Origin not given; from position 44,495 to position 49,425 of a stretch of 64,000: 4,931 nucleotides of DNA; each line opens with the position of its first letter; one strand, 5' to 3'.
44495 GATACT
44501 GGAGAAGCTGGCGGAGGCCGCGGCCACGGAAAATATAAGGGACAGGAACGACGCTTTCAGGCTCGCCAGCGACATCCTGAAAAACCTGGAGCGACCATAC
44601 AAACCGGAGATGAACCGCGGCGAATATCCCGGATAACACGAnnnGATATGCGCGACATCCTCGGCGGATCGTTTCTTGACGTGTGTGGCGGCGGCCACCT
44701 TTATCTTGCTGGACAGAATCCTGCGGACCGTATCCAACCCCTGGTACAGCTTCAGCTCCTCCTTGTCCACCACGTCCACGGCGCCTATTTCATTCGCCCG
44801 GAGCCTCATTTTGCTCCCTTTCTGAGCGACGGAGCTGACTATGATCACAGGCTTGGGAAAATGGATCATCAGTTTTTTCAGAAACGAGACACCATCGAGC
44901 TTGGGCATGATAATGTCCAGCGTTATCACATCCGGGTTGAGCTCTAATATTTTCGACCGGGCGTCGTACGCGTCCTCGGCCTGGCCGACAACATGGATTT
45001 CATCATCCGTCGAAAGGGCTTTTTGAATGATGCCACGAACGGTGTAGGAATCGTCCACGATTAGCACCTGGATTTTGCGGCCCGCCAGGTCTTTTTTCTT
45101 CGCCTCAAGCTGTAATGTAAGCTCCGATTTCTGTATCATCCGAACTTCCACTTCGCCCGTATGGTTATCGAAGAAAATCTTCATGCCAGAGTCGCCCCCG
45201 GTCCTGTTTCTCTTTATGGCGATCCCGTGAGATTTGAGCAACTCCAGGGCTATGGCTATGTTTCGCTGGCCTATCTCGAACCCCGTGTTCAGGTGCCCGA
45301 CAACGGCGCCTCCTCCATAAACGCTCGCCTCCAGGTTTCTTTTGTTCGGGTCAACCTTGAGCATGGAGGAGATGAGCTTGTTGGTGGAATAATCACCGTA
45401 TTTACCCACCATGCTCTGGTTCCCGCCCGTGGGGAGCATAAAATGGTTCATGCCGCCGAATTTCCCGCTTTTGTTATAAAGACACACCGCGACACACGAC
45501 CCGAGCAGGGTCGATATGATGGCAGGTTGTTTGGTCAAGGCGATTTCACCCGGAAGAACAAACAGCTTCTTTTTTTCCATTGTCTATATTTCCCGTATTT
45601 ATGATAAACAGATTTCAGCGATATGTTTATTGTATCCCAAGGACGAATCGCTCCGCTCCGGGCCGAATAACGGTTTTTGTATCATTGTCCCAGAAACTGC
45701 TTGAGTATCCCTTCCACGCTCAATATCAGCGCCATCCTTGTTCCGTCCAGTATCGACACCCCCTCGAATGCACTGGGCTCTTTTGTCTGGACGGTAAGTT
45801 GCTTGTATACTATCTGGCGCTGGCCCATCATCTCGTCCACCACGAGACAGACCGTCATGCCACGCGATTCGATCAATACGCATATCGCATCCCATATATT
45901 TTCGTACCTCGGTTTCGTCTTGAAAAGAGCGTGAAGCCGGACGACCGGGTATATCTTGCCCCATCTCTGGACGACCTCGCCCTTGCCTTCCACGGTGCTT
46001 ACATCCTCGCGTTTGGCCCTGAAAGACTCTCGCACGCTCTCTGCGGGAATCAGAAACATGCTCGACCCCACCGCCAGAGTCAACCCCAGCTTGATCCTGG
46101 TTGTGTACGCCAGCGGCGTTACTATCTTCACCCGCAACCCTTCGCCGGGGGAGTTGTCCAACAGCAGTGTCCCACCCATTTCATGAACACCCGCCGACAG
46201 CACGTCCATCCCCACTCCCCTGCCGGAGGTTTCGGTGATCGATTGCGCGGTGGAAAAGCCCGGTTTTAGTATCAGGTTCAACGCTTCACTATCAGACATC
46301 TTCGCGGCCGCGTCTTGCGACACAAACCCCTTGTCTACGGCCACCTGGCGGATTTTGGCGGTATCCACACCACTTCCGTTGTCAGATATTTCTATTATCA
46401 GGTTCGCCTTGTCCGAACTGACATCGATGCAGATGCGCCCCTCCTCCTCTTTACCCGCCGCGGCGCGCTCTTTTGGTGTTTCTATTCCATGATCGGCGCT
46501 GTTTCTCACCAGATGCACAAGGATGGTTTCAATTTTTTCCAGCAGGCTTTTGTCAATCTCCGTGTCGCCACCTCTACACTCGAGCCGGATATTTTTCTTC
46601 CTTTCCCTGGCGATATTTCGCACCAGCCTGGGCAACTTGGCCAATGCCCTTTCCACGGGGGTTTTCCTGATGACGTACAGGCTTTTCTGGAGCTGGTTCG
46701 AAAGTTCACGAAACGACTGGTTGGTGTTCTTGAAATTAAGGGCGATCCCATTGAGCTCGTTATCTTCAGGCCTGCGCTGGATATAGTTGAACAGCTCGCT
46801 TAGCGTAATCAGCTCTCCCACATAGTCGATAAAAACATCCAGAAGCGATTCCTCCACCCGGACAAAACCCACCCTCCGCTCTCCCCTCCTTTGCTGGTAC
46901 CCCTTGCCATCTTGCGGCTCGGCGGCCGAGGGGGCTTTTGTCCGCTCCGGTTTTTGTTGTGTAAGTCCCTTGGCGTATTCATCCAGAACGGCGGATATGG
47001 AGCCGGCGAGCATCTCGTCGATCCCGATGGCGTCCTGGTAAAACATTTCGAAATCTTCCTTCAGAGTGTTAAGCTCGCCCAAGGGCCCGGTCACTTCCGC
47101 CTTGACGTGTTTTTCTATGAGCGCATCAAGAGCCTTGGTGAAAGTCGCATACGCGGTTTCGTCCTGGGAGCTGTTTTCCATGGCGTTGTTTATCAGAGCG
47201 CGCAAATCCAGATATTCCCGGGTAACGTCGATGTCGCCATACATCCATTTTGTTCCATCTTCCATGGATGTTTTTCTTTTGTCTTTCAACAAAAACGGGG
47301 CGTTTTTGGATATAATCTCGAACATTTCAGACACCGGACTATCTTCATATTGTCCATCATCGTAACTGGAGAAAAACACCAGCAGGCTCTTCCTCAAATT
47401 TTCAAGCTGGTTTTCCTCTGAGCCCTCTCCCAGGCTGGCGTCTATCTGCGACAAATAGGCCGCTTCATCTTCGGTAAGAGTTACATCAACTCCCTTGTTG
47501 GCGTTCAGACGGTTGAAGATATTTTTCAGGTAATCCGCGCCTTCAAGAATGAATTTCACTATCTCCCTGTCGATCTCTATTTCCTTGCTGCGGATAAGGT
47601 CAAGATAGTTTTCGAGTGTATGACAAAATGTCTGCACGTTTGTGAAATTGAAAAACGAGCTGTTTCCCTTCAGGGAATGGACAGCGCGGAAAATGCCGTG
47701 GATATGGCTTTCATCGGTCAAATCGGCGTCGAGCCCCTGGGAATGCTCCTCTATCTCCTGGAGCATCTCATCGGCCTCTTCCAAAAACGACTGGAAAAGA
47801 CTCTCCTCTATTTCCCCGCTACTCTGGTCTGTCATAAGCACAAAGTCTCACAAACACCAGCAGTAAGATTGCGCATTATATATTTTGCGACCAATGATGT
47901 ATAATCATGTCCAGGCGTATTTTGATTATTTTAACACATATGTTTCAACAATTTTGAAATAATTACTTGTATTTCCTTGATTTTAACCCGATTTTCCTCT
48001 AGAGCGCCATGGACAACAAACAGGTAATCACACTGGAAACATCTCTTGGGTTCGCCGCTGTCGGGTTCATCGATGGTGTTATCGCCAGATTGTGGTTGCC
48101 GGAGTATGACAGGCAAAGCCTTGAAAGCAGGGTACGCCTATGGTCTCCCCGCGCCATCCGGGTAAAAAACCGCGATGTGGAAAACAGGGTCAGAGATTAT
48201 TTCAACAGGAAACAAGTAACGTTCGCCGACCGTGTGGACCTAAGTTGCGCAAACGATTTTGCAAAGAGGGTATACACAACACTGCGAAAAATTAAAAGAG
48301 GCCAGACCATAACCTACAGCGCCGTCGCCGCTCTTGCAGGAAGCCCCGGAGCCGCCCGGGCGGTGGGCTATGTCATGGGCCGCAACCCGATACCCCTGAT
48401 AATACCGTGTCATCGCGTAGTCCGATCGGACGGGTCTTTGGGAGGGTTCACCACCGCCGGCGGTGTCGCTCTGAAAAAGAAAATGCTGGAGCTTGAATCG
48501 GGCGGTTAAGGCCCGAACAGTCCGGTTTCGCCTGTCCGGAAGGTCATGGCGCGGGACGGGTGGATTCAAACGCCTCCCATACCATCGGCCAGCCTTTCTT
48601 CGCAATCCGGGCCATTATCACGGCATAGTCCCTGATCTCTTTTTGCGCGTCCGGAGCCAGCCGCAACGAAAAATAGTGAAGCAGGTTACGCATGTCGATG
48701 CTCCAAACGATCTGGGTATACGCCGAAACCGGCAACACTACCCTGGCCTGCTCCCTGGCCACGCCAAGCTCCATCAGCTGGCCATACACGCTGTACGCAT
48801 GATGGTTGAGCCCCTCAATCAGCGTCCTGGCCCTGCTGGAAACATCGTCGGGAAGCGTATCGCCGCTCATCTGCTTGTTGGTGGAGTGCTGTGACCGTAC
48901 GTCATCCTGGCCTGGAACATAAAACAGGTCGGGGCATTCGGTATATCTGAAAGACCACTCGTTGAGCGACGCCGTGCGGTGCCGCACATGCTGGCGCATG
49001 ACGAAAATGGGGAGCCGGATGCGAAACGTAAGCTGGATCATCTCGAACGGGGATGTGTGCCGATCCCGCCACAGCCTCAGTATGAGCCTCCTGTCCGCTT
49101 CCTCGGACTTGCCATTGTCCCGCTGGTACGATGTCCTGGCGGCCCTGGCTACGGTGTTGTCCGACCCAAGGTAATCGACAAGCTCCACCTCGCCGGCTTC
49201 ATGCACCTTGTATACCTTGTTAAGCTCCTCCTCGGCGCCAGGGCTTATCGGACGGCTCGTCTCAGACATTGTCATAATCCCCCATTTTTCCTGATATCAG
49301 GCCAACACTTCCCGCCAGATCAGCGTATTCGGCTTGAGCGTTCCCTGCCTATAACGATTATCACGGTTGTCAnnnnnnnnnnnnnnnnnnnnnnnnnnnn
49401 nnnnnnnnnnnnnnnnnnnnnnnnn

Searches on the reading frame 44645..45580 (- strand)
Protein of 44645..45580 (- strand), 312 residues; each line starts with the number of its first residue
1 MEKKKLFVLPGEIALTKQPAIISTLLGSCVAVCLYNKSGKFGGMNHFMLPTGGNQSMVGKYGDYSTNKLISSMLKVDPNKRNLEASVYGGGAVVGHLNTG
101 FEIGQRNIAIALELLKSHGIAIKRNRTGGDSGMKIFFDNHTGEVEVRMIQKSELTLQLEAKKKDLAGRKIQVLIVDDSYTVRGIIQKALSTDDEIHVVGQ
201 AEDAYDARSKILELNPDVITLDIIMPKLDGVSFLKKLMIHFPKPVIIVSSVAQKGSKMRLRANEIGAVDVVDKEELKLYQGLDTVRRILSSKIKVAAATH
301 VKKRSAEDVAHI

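Call 55: search_protein_families(library=pfam, proteins=[window:44645-45580:-], max_evalue=1e-8)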
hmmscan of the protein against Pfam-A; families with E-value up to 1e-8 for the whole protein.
window:44645-45580:- (312 aa): 2 families
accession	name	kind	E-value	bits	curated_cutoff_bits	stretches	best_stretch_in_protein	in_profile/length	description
PF03975.18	CheD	-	5.4e-21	75.2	25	1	48-147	1-107/108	CheD chemotactic sensory transduction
PF00072.30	Response_reg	-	6e-19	68.7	30.2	1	172-274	1-100/111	Response regulator receiver domain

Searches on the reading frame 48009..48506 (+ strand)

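Call 55: search_protein_families(library=pfam, proteins=[window:48009-48506:+], max_evalue=1e-8)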
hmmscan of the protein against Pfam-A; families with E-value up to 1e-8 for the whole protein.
window:48009-48506:+ (166 aa): 1 family
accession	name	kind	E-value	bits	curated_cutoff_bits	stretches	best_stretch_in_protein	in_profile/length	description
PF01035.26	DNA_binding_1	-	2.1e-32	111.2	27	1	83-164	1-80/81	6-O-methylguanine DNA methyltransferase, DNA binding domain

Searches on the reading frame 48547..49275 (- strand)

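Call 55: search_protein_families(library=pfam, proteins=[window:48547-49275:-], max_evalue=1e-8)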
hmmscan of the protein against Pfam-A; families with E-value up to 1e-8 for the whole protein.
window:48547-49275:- (243 aa): 1 family
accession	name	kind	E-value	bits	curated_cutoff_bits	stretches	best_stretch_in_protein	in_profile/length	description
PF02511.20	Thy1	-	3.5e-53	180.7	24.8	1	31-230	1-190/191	Thymidylate synthase complementing protein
